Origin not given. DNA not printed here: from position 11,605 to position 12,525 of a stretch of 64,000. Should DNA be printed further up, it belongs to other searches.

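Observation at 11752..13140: Single-polypeptide fusion of a TatD-family hydrolase with its associated radical SAM partner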

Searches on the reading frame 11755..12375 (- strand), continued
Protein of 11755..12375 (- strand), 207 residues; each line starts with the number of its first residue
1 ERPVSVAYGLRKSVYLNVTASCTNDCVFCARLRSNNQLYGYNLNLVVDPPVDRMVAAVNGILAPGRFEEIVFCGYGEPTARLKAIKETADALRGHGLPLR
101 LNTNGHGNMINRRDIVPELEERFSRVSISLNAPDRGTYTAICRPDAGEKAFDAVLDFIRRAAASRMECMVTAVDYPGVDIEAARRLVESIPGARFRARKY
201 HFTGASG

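Call 47: search_protein_families(library=pfam, proteins=[L078:479-1246:+, L078:1452-1844:+, L078:1875-2189:+, L078:2213-3499:+, L078:3541-4587:+, L078:4998-5579:+, L078:5679-6749:+, L078:6785-7651:+, L078:7911-8384:+, L078:9367-10233:+], max_evalue=0.0001)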
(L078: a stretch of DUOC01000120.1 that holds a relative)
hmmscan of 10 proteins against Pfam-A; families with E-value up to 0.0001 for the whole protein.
L078:479-1246:+ (255 aa): 1 family
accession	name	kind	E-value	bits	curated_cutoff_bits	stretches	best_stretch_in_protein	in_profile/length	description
PF01026.27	TatD_DNase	-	1.9e-95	319.5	27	1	3-253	1-252/253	TatD related DNase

L078:1452-1844:+ (130 aa): 0 families

L078:1875-2189:+ (104 aa): 4 families
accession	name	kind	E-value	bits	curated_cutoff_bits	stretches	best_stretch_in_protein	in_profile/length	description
PF00085.26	Thioredoxin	-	1.4e-28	99.3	23.5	1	2-102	3-103/103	Thioredoxin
PF13905.12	Thioredoxin_8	-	8.2e-06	26.5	27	0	18-52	2-38/94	Thioredoxin-like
PF13098.12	Thioredoxin_2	-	1.5e-05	25.7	27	1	15-98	3-102/104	Thioredoxin-like domain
PF13848.12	Thioredoxin_6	-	7.3e-05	23.1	27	0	34-63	112-141/184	Thioredoxin-like domain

L078:2213-3499:+ (428 aa): 1 family
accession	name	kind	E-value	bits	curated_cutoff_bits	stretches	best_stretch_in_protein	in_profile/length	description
PF09338.16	Gly_reductase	-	1.8e-213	709.1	22.2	1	1-425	1-425/426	Glycine/sarcosine/betaine reductase component B subunits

L078:3541-4587:+ (348 aa): 1 family
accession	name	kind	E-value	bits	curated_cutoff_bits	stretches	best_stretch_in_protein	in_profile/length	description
PF07355.17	GRDB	-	3.1e-173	576.4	22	1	3-348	2-347/347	Glycine/sarcosine/betaine reductase selenoprotein B (GRDB)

L078:4998-5579:+ (193 aa): 1 family
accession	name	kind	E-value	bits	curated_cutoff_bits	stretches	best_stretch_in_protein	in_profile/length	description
PF04055.27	Radical_SAM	-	3.4e-15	57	29.5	1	12-181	1-165/166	Radical SAM superfamily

L078:5679-6749:+ (356 aa): 3 families
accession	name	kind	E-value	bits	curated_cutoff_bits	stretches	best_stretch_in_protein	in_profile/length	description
PF03990.20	DUF348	-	2.4e-21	75.6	24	2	55-95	1-41/41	G5-linked-Ubiquitin-like domain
PF07501.17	G5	-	3.3e-20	72.5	23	1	172-241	5-74/75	G5 domain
PF06725.17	3D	-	5.8e-20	71.7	23.8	1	298-354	5-71/72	3D domain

L078:6785-7651:+ (288 aa): 1 family
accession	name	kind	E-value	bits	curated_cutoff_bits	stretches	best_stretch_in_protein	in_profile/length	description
PF00398.26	RrnaAD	-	3.3e-67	226.8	24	1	21-278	2-260/263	Ribosomal RNA adenine dimethylase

L078:7911-8384:+ (157 aa): 1 family
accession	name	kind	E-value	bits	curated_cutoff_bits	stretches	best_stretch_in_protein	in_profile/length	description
PF04308.18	RNaseH_like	-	1.8e-59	200.3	25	1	15-157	1-145/145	Ribonuclease H-like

L078:9367-10233:+ (288 aa): 1 family
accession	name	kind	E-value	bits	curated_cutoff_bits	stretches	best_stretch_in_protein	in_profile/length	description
PF05582.17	Peptidase_U57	-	1.3e-120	402.4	25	1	2-283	1-280/280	YabG peptidase U57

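Call 48: search_protein_families(library=pfam, proteins=[L062:128-1267:+, L062:1416-2612:+, L062:2654-3400:+, L062:3384-4757:+, L062:4980-5576:+, L062:5589-6611:+, L062:6589-7479:+, L062:7540-8034:+, L062:8214-8564:+, L062:8802-9617:+], max_evalue=0.0001)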
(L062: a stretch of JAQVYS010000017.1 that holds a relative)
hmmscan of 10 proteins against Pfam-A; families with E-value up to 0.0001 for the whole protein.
L062:128-1267:+ (379 aa): 0 families

L062:1416-2612:+ (398 aa): 1 family
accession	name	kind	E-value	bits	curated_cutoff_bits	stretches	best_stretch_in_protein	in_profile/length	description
PF18933.6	PsbP_2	-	7.4e-05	23.3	27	0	255-396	35-183/184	PsbP-like protein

L062:2654-3400:+ (248 aa): 1 family
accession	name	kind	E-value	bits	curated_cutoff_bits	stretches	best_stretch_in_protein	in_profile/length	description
PF07261.16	DnaB_2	-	9.5e-13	48.1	22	1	131-197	6-72/74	Replication initiation and membrane attachment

L062:3384-4757:+ (457 aa): 3 families
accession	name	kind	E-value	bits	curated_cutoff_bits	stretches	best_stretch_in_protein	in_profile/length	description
PF03796.21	DnaB_C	-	5.9e-78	262.2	27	1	186-453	1-254/255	DnaB-like helicase C terminal domain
PF00772.26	DnaB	-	1.1e-14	54.8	23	1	12-108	3-101/103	DnaB-like helicase N terminal domain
PF13481.12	AAA_25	-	2.7e-11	43.9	27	1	192-373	20-190/195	AAA domain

L062:4980-5576:+ (198 aa): 1 family
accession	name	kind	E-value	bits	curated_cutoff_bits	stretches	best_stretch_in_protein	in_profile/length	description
PF04055.27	Radical_SAM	-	2.5e-14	54.2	29.5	1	17-184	1-165/166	Radical SAM superfamily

L062:5589-6611:+ (340 aa): 3 families
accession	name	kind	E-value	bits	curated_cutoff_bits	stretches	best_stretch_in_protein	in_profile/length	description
PF06725.17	3D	-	8.6e-19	68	23.8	1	275-334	2-71/72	3D domain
PF03990.20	DUF348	-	4.6e-16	58.7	24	2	99-134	6-41/41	G5-linked-Ubiquitin-like domain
PF07501.17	G5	-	5.2e-14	52.7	23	1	153-224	4-75/75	G5 domain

L062:6589-7479:+ (296 aa): 2 families
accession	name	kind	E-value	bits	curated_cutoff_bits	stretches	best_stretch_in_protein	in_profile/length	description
PF00398.26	RrnaAD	-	1.1e-58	198.9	24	1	41-274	2-246/263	Ribosomal RNA adenine dimethylase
PF13649.12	Methyltransf_25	-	3.2e-05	25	27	1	73-132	1-62/97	Methyltransferase domain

L062:7540-8034:+ (164 aa): 1 family
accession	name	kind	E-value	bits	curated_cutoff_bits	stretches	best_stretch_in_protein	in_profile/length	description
PF04308.18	RNaseH_like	-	4e-57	192.6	25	1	19-161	1-145/145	Ribonuclease H-like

L062:8214-8564:+ (116 aa): 1 family
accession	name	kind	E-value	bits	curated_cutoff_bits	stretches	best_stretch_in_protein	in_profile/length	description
PF06257.17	VEG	-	1.3e-26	92.9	25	1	36-105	2-72/73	Biofilm formation stimulator VEG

L062:8802-9617:+ (271 aa): 6 families
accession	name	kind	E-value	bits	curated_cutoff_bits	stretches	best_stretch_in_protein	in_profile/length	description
PF13426.13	PAS_9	-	1.1e-20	74.3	27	2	44-137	4-102/103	PAS domain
PF00989.32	PAS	-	2.4e-18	66.6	22.6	2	162-270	7-113/113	PAS fold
PF08448.16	PAS_4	-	7.8e-14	52.3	23.1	1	36-139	1-108/110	PAS fold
PF13188.13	PAS_8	-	4.9e-13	48.9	21.8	2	30-79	1-50/65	PAS domain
PF24820.1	Diguanyl_cycl_sensor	-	6.8e-09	36.1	28.1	0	162-250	2-92/109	Diguanylate cyclase-like sensor domain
PF08447.18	PAS_3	-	6.7e-05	23.5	25.6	0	53-128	2-83/89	PAS fold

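Call 61: search_solved_structures(query=A3, max_evalue=1, show_alignments=5)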
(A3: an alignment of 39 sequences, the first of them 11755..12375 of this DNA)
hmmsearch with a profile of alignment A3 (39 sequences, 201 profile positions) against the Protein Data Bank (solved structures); distinct sequences matched with E-value up to 1: 46.
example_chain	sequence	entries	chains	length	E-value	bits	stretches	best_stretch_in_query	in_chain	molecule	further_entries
1tv7_A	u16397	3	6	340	5.8e-08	35.6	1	15-179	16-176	Molybdenum cofactor biosynthesis protein A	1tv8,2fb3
2fb2_A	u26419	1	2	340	6.5e-08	35.4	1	15-179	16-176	Molybdenum cofactor biosynthesis protein A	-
4pl1_B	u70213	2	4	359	3e-07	33.2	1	22-185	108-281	Dual-specificity RNA methyltransferase RlmN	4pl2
3rf9_A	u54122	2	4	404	3.9e-07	32.9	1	22-185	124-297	Ribosomal RNA large subunit methyltransferase N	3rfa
5hr6_A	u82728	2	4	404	3.9e-07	32.9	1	22-185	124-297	RlmN methylase | Dual-specificity RNA methyltransferase RlmN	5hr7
5wgg_A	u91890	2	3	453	4.9e-06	29.3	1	13-130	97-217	Radical SAM domain protein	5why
3c8f_A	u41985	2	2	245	7.7e-06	28.6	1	21-175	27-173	Pyruvate formate-lyase 1-activating enzyme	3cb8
8fo0_A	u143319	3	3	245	2.2e-05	27.2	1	21-174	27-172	Pyruvate formate-lyase 1-activating enzyme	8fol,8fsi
8ai6_A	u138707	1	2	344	0.00017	24.2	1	11-106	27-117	Putative peptide biosynthesis protein YydG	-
8ai1_A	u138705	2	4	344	0.00017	24.2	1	11-106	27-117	Putative peptide biosynthesis protein YydG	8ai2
8ai3_A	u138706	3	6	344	0.00017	24.2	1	11-106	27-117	Putative peptide biosynthesis protein YydG | Radical SAM core domain-containing protein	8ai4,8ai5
7tol_A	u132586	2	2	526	0.00027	23.6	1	17-103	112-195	glycerol dibiphytanyl glycerol tetraether - macrocyclic archaeol synthase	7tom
7bi7_A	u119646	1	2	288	0.00033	23.3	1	14-187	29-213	FeMo cofactor biosynthesis protein NifB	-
7jmb_A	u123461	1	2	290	0.00034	23.3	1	14-187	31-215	Nitrogenase iron-molybdenum cofactor biosynthesis protein NifB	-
7jma_A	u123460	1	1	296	0.00036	23.2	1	14-187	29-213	Nitrogenase iron-molybdenum cofactor biosynthesis protein NifB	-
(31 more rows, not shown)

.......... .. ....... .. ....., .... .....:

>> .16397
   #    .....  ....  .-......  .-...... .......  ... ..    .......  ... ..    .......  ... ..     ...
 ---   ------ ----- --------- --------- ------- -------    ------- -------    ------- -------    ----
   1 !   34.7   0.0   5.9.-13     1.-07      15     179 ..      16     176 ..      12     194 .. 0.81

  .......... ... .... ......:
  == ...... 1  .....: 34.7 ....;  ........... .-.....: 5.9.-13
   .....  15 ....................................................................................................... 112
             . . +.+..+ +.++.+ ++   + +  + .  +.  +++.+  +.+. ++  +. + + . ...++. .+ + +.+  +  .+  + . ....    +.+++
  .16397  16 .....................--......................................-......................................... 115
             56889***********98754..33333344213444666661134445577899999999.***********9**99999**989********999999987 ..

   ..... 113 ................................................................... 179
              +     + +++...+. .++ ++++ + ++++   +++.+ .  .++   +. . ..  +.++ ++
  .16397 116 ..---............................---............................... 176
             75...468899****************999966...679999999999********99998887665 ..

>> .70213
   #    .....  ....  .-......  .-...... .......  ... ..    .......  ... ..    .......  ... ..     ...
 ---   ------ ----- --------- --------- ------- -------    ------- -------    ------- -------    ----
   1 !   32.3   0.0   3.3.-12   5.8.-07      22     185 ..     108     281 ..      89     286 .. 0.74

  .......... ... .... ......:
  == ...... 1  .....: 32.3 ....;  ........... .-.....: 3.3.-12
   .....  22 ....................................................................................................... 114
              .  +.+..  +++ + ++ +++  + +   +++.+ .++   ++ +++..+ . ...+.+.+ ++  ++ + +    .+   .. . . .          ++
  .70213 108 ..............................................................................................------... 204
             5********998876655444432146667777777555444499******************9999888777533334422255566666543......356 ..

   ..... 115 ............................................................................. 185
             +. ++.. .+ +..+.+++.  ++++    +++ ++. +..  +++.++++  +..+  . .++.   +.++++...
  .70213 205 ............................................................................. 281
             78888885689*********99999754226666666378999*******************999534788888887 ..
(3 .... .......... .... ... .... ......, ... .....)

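Call 63: list_cluster_members(proteins=[L061:4197-5582:+, P0065, P0004])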
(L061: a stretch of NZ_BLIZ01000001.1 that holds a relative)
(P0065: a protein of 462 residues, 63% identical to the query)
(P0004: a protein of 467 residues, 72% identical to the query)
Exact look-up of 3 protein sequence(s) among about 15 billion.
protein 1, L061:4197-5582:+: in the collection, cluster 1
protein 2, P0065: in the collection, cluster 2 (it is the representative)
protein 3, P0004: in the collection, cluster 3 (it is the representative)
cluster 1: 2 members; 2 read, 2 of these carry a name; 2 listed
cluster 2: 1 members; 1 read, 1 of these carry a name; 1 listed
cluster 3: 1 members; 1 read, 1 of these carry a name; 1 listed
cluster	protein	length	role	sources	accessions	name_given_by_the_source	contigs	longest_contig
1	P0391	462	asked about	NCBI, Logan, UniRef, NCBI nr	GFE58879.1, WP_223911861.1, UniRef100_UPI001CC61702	TatD family hydrolase [Geobacter sp. AOG1] | TatD family hydrolase n=1 Tax=Geobacter sp. AOG1 TaxID=1566346 RepID=UPI001CC61702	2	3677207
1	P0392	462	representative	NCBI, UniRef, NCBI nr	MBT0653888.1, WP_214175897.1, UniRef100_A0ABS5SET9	TatD family hydrolase [Geomobilimonas luticola] | YchF/TatD family DNA exonuclease n=1 Tax=Geomobilimonas luticola TaxID=1114878 ...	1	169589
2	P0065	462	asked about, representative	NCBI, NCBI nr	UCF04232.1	MAG: YchF/TatD family DNA exonuclease [bacterium]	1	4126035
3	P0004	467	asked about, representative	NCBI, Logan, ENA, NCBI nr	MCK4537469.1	MAG: YchF/TatD family DNA exonuclease [Candidatus Krumholzibacteria bacterium] | YchF/TatD family DNA exonuclease [Candidatus Krumholzibacteria bacterium]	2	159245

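Call 66: find_related_loci(query=A3, collection=viral_contigs, flank=5000)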
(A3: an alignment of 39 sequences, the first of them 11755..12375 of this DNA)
Query A3 (207 aa) in viral_contigs; peptide patterns used: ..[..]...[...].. (x = any residue, [..] = any of these).
8 stretches matched a pattern; 1 encode a relative of the query (tblastn E <= 1e-3); 1 distinct loci.
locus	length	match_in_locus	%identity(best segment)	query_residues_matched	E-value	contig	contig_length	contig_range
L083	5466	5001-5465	34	2-156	6e-26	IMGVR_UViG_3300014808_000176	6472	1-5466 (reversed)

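Call 69: search_protein_families(library=ncbifam, alignment_id=A3, max_evalue=1e-20)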
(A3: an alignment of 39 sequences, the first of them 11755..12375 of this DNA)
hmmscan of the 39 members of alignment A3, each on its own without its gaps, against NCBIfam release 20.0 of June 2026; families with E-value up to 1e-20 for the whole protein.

A. member 1, window:11755-12375:- (207 aa): 2 families
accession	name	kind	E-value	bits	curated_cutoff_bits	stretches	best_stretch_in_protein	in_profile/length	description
TIGR04038.1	tatD_link_rSAM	subfamily_domain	7.4e-62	208.6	129.7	1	6-200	2-191/192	TatD family nuclease-associated radical SAM protein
TIGR04100.1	rSAM_pair_X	hypoth_equivalog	3.2e-45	154.1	262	1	6-200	2-196/197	TIGR04100 family radical SAM protein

B. families by the number of members that match (of 39 scanned): 2 families
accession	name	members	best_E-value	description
TIGR04038.1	tatD_link_rSAM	39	1.5e-80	TatD family nuclease-associated radical SAM protein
TIGR04100.1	rSAM_pair_X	39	6.7e-68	TIGR04100 family radical SAM protein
